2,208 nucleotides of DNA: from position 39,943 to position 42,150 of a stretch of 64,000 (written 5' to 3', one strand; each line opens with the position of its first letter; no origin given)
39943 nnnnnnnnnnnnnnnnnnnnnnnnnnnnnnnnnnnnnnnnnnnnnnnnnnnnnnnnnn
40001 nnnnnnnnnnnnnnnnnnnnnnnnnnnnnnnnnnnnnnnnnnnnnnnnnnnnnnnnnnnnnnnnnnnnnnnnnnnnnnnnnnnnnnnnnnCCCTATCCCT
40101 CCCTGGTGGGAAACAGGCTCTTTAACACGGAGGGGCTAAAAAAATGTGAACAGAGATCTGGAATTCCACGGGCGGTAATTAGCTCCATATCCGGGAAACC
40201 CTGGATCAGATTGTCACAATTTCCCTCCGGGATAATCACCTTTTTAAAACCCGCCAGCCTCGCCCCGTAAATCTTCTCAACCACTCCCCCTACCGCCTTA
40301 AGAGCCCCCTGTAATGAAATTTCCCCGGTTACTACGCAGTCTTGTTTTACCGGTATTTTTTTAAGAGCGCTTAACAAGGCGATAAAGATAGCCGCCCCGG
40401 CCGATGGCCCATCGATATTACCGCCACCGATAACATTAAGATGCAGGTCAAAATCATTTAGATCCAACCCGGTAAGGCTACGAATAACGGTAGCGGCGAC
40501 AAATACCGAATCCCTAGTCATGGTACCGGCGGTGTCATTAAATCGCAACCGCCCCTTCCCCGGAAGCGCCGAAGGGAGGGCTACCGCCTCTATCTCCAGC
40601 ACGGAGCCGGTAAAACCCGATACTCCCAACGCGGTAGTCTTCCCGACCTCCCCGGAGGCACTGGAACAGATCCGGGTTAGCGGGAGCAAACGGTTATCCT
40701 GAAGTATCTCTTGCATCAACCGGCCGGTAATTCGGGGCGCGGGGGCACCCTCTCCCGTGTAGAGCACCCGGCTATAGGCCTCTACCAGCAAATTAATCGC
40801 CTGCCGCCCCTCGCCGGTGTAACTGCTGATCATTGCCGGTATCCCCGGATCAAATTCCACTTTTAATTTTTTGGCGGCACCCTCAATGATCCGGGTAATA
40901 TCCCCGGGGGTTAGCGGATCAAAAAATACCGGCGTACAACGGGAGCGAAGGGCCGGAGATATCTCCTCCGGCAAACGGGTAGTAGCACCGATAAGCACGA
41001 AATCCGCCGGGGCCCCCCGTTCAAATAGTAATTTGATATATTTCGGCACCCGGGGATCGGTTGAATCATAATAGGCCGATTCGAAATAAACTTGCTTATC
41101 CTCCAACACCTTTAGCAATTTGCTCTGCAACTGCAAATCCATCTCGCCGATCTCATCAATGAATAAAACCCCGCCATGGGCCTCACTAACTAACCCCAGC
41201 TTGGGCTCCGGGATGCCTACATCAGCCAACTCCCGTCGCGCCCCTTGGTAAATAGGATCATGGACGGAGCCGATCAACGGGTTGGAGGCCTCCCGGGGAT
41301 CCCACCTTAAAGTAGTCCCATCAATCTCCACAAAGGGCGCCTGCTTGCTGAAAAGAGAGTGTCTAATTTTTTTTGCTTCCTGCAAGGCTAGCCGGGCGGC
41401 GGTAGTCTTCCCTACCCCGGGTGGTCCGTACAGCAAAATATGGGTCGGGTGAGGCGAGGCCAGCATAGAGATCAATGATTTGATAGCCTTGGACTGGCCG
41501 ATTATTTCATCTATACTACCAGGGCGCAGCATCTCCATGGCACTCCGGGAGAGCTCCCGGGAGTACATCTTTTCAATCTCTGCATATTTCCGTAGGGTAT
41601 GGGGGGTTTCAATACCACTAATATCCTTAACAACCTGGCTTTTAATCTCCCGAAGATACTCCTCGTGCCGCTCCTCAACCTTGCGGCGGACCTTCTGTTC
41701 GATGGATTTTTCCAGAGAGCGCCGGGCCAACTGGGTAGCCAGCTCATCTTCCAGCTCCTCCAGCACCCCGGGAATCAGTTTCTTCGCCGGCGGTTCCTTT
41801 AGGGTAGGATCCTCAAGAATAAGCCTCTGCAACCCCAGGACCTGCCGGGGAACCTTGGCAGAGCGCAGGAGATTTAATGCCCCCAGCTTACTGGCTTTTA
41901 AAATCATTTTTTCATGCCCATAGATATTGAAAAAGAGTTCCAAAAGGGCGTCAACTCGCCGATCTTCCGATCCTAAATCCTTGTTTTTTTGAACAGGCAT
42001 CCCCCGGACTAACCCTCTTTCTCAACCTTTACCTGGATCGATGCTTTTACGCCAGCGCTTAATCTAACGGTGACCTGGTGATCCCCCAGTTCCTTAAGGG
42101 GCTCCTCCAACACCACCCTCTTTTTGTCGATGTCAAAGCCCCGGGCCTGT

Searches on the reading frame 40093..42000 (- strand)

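Call 66: search_protein_families(library=pfam, proteins=[window:40093-42000:-], max_evalue=0.00001)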
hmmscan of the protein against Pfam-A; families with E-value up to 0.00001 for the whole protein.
window:40093-42000:- (635 aa): 8 families
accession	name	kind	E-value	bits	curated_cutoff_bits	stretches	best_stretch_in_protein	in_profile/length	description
PF05362.19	Lon_C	-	1.7e-27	96.7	21.1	1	449-598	24-176/205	Lon protease (S16) C-terminal proteolytic domain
PF00158.32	Sigma54_activat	-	9.5e-15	55.1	20.2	1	166-304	1-122/168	Sigma-54 interaction domain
PF00004.35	AAA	-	2.4e-14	54.3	21.2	1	188-360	1-128/131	ATPase family associated with various cellular activities (AAA)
PF01078.27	Mg_chelatase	-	1.5e-10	41.3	20.3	1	164-309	3-140/207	Magnesium chelatase, subunit ChlI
PF05496.18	RuvB_N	-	3.7e-10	40.2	27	1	158-210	1-58/159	Holliday junction DNA helicase RuvB P-loop domain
PF07728.20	AAA_5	-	9.6e-10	39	22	1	187-355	1-139/139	AAA domain (dynein-related subfamily)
PF13541.12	ChlI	-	2.1e-09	37.8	27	1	537-594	64-121/121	Subunit ChlI of Mg-chelatase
PF13191.12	AAA_16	-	7.1e-06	27.1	32.6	0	170-211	9-50/167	AAA ATPase domain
